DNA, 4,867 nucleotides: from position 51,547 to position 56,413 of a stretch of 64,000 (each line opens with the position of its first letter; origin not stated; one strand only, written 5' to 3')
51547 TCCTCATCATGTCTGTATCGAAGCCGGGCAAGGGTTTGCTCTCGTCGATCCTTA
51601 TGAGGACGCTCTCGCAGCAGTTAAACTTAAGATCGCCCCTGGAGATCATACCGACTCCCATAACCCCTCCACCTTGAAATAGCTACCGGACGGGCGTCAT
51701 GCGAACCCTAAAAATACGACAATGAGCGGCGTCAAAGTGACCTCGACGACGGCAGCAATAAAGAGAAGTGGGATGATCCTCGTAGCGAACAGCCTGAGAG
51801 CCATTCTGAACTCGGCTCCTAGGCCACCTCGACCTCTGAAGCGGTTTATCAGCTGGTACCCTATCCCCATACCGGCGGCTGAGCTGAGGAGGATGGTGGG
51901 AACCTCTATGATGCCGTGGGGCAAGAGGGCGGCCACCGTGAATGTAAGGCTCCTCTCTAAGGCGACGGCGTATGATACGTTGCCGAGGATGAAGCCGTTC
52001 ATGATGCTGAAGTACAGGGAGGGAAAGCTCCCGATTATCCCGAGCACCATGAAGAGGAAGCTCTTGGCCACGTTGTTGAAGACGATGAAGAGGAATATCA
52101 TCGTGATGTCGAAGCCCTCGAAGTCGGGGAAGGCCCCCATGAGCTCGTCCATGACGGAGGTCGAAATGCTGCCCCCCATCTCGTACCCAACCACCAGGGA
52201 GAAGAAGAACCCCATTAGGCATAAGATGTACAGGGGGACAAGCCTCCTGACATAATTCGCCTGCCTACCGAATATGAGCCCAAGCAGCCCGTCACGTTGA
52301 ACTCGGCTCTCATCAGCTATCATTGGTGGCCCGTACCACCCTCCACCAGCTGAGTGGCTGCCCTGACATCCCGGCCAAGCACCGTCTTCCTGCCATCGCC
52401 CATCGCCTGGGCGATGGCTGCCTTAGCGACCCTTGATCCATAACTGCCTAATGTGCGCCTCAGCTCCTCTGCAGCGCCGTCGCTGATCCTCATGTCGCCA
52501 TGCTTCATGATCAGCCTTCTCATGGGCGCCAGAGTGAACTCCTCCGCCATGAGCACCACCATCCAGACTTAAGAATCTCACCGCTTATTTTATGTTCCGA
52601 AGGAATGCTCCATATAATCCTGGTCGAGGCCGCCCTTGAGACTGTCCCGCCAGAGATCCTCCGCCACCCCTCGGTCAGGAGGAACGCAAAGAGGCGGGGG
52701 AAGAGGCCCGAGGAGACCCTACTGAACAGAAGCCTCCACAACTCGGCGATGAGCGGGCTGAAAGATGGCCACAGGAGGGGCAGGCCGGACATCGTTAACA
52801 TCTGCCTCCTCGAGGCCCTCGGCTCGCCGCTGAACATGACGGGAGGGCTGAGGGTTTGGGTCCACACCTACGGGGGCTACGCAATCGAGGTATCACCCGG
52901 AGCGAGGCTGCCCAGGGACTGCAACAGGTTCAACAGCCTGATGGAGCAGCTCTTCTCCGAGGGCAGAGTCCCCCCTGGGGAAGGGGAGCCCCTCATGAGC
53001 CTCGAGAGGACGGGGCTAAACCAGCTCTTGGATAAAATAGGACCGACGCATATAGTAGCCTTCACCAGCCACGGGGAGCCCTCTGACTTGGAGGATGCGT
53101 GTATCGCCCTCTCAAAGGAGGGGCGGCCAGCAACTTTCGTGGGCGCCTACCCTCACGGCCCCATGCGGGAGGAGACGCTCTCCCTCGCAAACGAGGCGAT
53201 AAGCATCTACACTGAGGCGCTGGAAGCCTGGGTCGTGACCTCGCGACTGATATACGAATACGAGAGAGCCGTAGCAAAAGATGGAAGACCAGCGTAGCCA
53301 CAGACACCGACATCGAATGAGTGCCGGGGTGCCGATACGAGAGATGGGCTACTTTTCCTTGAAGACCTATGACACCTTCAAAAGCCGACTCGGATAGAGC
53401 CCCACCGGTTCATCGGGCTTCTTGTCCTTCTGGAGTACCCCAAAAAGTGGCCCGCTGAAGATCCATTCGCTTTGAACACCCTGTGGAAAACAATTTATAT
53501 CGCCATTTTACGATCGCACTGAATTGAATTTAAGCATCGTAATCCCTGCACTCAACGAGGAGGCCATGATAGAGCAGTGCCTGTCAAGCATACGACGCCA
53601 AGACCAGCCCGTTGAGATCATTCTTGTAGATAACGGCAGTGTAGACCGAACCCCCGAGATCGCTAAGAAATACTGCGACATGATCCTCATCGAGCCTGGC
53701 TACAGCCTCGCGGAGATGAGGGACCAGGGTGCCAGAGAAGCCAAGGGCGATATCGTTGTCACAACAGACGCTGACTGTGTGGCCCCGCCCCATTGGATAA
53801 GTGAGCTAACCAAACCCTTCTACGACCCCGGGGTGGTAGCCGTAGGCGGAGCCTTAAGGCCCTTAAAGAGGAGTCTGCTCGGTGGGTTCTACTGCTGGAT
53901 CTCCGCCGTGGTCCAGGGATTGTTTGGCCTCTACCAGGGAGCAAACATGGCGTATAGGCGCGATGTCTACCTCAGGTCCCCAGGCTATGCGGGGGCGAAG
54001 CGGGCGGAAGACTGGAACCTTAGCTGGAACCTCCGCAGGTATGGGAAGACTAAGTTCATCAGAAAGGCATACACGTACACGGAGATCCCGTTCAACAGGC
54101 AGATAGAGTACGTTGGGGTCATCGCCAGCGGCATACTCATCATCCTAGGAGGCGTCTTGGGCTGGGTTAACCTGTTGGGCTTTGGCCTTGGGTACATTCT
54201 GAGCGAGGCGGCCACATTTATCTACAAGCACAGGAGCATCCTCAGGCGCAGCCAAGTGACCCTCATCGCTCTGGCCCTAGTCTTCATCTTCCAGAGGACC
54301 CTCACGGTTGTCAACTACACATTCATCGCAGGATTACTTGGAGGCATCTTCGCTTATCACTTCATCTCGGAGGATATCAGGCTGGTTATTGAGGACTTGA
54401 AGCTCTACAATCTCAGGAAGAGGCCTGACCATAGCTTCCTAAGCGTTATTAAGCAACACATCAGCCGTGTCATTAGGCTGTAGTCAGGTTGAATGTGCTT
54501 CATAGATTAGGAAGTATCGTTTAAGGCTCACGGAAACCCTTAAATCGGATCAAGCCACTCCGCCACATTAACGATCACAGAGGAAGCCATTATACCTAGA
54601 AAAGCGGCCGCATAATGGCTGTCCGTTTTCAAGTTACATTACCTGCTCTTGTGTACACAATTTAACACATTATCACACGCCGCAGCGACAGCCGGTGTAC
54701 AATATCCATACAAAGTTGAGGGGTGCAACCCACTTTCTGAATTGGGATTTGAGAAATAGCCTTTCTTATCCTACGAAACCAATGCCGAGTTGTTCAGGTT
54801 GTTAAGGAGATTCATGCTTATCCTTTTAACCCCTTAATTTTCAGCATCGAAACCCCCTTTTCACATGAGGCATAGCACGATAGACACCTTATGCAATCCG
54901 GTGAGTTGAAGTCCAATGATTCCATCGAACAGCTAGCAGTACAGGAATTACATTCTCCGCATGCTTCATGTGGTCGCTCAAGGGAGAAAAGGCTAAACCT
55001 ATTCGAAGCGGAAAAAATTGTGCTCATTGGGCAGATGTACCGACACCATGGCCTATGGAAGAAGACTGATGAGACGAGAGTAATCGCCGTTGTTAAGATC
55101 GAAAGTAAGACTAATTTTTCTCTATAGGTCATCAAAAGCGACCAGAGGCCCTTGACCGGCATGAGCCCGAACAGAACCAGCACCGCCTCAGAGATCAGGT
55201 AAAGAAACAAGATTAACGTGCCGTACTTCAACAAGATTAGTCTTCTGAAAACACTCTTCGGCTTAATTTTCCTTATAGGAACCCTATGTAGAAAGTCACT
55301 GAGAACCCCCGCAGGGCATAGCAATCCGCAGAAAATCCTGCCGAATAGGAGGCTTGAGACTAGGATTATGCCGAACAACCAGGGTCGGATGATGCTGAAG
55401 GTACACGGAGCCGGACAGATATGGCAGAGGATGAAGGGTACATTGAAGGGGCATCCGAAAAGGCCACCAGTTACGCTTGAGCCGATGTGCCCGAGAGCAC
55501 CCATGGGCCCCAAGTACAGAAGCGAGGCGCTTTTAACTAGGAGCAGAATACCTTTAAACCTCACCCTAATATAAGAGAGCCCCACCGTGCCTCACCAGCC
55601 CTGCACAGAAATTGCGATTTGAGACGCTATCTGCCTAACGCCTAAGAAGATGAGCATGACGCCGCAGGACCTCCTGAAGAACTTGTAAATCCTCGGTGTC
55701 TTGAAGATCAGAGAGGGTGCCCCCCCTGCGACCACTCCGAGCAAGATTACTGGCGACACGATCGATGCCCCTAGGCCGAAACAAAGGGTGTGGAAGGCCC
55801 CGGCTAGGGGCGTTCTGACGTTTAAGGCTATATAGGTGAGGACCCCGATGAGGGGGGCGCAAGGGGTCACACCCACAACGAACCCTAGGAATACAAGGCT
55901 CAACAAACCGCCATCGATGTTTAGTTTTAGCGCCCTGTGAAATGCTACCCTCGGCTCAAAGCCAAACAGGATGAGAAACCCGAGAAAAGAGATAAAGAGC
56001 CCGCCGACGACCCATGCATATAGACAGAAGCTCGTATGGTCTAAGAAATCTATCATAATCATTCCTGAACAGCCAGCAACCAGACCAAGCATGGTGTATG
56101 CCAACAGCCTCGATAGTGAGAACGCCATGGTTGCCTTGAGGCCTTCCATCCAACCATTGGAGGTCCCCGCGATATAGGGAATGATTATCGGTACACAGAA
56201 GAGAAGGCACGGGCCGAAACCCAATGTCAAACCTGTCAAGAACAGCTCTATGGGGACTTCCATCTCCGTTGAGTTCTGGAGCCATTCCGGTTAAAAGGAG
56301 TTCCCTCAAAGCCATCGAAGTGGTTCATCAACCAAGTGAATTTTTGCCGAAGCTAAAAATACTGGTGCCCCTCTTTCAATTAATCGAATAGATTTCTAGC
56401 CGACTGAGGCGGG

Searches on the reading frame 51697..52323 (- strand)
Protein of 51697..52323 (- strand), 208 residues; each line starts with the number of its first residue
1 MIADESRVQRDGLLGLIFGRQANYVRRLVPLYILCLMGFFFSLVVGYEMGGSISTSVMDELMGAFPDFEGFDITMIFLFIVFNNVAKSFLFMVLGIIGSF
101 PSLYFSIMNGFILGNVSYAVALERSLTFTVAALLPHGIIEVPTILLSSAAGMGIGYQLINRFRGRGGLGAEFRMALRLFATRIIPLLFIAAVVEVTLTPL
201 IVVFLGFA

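Call 61: search_protein_families(library=pfam, proteins=[window:51697-52323:-], max_evalue=0.001)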
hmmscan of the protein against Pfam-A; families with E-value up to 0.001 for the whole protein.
window:51697-52323:- (208 aa): 1 family
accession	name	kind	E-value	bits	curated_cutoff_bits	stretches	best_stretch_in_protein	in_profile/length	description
PF01944.22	SpoIIM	-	7.2e-24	85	26.9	1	35-199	5-163/163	Stage II sporulation protein M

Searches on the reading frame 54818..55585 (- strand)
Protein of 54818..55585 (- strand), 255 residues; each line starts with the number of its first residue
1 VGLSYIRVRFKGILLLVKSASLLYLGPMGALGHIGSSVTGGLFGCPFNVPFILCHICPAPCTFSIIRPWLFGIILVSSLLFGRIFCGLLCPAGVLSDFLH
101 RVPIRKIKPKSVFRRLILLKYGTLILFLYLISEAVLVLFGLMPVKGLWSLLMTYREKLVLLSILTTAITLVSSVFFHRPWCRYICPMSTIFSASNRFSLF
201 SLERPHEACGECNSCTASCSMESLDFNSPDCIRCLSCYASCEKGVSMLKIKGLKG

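Call 61: search_protein_families(library=pfam, proteins=[window:54818-55585:-], max_evalue=0.001)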
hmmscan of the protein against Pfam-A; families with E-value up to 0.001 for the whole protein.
window:54818-55585:- (255 aa): 2 families
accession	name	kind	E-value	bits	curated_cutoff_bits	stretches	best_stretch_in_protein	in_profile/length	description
PF12801.12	Fer4_5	-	3e-15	56.3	22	2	70-108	8-46/48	4Fe-4S binding domain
PF13187.11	Fer4_9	-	2.6e-05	24.6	27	0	181-222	8-50/52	4Fe-4S dicluster domain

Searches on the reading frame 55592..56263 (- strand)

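Call 61: search_protein_families(library=pfam, proteins=[window:55592-56263:-], max_evalue=0.001)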
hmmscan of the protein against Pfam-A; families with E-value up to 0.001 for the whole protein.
window:55592-56263:- (223 aa): 2 families
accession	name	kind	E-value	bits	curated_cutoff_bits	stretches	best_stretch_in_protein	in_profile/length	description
PF13386.12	DsbD_2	-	1e-15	58.6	24.9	1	7-209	2-198/199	Cytochrome C biogenesis protein transmembrane region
PF02683.22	DsbD_TM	-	1e-14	54.8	27.1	1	7-206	8-209/219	Cytochrome C biogenesis protein transmembrane domain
